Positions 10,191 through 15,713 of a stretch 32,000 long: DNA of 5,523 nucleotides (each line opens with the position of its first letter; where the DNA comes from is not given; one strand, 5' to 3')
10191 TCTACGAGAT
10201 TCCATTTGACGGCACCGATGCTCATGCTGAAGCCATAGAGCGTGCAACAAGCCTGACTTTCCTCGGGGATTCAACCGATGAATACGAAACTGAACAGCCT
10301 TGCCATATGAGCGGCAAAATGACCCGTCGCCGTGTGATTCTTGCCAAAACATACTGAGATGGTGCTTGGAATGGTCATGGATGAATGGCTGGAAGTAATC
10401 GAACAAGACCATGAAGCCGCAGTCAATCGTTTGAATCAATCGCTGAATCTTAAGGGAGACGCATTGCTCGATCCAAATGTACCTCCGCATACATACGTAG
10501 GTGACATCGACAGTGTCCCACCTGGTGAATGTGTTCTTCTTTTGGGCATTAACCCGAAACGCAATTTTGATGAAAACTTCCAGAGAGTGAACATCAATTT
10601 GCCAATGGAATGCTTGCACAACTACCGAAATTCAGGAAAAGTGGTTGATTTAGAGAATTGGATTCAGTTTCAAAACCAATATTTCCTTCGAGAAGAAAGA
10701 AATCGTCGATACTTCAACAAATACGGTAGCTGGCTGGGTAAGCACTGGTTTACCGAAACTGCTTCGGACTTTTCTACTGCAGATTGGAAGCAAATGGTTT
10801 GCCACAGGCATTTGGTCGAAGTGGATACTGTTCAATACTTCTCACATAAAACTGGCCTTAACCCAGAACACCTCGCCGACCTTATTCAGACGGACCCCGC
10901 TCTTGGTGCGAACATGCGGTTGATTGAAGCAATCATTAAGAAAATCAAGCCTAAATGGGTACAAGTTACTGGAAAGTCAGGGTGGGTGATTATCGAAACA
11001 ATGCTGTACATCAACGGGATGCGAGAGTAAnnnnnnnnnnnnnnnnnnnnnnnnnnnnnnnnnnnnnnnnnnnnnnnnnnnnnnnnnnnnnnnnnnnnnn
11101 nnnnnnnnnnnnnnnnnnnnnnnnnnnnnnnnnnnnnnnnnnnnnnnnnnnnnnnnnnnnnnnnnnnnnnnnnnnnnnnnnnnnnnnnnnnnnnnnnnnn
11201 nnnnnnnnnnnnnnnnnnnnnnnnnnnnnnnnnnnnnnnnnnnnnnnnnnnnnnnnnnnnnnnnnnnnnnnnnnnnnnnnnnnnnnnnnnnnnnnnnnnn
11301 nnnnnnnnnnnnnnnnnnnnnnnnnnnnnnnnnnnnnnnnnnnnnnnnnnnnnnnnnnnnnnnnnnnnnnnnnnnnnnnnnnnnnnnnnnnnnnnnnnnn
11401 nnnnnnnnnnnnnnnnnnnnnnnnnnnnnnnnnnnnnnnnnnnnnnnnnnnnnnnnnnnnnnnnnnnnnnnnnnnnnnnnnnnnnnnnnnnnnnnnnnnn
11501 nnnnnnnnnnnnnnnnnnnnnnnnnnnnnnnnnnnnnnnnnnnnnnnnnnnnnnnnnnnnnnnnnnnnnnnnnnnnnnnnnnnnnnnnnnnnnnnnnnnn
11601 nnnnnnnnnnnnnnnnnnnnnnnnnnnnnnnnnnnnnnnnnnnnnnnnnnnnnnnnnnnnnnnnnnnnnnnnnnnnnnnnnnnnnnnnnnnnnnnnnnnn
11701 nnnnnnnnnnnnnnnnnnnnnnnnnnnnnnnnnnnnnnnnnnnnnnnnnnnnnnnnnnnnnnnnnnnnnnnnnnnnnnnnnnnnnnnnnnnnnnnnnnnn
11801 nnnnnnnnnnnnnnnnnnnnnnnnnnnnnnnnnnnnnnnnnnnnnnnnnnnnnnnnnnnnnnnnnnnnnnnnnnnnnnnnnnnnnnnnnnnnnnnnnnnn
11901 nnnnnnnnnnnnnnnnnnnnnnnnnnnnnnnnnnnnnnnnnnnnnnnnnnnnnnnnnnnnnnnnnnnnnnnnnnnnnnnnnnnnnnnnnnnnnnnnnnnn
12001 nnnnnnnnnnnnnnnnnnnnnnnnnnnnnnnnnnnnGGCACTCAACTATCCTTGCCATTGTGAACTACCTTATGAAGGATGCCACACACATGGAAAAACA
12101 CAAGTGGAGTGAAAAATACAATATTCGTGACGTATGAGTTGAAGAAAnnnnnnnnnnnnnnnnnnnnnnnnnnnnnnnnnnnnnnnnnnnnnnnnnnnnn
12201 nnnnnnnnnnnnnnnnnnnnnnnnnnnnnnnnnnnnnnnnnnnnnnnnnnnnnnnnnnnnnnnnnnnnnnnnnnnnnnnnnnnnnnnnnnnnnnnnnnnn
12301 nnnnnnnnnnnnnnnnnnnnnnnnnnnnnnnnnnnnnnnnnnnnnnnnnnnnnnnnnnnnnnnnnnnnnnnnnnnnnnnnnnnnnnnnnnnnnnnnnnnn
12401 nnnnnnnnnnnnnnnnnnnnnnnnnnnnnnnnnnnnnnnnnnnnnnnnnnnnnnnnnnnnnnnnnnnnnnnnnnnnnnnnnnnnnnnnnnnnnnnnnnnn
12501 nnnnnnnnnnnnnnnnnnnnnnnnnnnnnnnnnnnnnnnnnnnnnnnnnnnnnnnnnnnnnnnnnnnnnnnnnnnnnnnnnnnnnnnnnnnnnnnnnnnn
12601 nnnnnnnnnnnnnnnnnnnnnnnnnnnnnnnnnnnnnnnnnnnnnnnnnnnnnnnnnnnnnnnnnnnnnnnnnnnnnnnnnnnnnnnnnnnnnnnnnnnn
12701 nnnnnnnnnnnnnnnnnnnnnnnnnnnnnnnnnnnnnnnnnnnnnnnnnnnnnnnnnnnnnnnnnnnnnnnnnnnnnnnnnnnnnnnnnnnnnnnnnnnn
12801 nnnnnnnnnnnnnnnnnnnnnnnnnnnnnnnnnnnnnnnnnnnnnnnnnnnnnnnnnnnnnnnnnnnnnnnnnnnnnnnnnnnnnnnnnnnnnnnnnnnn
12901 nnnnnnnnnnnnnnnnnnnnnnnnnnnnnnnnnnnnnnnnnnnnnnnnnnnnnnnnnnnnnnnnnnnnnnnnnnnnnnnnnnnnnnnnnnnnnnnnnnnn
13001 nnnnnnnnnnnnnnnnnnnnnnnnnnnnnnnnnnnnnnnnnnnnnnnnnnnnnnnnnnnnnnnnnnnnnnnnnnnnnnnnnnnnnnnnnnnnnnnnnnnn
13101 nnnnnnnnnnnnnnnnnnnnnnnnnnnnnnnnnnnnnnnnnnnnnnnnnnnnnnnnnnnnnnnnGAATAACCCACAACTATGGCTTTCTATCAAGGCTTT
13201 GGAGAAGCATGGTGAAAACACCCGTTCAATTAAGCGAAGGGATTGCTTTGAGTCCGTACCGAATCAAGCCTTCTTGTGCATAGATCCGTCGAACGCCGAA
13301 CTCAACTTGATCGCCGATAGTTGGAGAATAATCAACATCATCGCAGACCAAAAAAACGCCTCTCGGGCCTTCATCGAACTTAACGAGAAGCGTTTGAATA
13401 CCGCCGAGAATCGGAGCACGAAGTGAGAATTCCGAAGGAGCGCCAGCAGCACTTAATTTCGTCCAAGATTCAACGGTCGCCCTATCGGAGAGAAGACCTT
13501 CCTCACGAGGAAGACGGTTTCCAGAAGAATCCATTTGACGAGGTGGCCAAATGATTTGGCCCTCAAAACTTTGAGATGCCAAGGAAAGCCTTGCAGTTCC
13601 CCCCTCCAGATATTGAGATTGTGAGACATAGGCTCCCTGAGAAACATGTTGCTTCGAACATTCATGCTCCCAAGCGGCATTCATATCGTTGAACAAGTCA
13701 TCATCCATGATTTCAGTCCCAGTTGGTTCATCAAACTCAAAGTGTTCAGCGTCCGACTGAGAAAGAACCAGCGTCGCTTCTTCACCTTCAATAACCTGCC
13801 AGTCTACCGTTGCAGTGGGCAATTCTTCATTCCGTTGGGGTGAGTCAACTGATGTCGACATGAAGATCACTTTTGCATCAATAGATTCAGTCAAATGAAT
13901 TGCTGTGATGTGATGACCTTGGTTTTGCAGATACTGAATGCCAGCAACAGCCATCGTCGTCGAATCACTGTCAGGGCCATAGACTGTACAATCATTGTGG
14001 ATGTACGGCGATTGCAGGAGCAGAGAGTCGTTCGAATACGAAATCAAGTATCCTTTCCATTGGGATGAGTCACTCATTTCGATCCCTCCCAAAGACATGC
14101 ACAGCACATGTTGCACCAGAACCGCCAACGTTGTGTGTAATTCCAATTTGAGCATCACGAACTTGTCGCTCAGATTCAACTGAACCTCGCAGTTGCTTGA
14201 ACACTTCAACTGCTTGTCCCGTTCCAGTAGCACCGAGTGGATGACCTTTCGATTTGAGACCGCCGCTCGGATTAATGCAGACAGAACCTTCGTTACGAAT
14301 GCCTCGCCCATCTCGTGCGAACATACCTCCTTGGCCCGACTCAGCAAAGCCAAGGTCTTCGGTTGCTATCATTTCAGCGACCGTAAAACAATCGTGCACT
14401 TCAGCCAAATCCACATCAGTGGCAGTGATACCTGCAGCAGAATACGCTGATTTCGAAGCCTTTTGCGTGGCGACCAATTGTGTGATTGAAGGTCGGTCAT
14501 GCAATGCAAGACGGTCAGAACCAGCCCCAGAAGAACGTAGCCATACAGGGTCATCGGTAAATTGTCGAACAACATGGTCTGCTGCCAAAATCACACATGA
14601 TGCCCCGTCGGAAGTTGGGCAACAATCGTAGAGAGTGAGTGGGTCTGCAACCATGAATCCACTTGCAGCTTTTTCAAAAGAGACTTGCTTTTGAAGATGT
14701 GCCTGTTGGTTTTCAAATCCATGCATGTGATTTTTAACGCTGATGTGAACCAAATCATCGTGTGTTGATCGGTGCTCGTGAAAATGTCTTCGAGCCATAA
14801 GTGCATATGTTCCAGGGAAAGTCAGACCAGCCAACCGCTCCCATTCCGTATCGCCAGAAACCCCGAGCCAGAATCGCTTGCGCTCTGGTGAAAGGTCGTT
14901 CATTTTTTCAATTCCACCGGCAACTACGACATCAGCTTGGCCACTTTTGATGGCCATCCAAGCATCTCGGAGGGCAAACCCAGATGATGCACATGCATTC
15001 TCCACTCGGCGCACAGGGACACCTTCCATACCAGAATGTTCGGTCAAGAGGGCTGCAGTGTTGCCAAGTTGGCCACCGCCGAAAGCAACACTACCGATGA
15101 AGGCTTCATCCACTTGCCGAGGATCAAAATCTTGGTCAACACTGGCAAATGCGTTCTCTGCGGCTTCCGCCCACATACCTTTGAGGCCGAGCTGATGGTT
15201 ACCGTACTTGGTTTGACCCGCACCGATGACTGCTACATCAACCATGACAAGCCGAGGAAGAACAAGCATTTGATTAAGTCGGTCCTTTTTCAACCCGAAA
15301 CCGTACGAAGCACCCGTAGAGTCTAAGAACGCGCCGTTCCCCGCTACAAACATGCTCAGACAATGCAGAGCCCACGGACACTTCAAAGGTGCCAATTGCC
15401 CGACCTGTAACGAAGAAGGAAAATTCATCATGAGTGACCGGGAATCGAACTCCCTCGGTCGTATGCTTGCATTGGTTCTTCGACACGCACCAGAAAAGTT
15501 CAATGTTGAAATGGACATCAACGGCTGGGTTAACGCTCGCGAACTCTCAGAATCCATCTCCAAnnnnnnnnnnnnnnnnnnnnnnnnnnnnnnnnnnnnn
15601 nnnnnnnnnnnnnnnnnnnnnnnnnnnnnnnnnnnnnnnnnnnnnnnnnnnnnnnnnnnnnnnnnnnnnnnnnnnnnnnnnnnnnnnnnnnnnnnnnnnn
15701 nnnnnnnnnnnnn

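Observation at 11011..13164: MamK-like actin filament gene next to an uncharacterised twin-zinc-ribbon protein in an archaeal core-genome context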

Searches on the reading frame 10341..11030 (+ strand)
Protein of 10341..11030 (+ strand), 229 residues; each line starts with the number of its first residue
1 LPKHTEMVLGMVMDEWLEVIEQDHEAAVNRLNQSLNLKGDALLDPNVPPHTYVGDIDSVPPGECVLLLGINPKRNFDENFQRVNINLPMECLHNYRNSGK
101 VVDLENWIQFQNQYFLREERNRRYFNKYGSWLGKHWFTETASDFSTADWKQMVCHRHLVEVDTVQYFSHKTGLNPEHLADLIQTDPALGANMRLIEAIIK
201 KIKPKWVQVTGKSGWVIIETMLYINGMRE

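Call 20: search_protein_families(library=pfam, proteins=[window:10341-11030:+], max_evalue=0.1)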
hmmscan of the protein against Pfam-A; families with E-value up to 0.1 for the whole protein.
window:10341-11030:+ (229 aa): 0 families

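Call 86: search_protein_families(library=ncbifam, proteins=[window:10341-11030:+], max_evalue=0.01)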
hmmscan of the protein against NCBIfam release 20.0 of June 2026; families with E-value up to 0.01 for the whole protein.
window:10341-11030:+ (229 aa): 0 families

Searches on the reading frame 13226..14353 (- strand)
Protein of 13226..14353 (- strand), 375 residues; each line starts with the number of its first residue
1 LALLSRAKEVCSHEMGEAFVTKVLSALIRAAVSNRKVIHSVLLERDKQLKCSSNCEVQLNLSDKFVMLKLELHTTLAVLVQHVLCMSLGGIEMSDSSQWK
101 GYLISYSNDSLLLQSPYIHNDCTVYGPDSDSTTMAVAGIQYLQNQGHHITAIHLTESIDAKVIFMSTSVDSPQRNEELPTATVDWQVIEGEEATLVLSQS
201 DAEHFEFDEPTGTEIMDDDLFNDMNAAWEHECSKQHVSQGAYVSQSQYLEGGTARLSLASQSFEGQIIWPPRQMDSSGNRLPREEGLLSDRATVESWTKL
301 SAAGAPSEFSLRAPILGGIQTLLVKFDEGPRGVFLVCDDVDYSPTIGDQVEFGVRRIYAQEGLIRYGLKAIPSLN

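Call 20: search_protein_families(library=pfam, proteins=[window:13226-14353:-], max_evalue=0.1)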
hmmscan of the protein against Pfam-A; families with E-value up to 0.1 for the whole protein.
window:13226-14353:- (375 aa): 1 family
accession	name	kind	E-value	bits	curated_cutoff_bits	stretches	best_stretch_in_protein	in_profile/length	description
PF01796.24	OB_ChsH2_C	-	0.001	19.4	27.1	1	288-351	4-61/65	ChsH2, C-terminal OB-fold domain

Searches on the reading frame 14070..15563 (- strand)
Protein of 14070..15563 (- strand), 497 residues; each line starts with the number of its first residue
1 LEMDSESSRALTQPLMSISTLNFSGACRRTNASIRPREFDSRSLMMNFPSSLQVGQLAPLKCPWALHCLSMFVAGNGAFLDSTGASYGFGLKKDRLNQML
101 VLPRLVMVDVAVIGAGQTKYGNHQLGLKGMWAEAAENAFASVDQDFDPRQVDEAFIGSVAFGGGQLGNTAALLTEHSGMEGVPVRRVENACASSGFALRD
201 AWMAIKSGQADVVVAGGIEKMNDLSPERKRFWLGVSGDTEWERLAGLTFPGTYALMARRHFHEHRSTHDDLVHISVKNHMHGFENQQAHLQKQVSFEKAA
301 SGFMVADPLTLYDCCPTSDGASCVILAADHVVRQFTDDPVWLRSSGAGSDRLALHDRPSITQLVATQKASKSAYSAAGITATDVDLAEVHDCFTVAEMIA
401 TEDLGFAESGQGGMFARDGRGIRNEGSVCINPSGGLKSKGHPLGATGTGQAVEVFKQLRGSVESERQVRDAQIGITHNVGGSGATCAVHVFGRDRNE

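Call 20: search_protein_families(library=pfam, proteins=[window:14070-15563:-], max_evalue=0.1)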
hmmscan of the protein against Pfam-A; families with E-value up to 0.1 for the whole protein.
window:14070-15563:- (497 aa): 4 families
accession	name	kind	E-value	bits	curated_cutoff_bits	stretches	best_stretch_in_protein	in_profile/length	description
PF22691.2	Thiolase_C_1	-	1.7e-39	135.3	28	1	346-493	1-144/144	Thiolase C-terminal domain-like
PF00108.29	Thiolase_N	-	3e-19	69.9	26.4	1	110-328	1-258/260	Thiolase, N-terminal domain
PF02803.24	Thiolase_C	-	2.4e-10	40.5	27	1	364-487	22-118/123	Thiolase, C-terminal domain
PF00109.32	ketoacyl-synt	-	6.9e-07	29.5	20.8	1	168-221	152-204/252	Beta-ketoacyl synthase, N-terminal domain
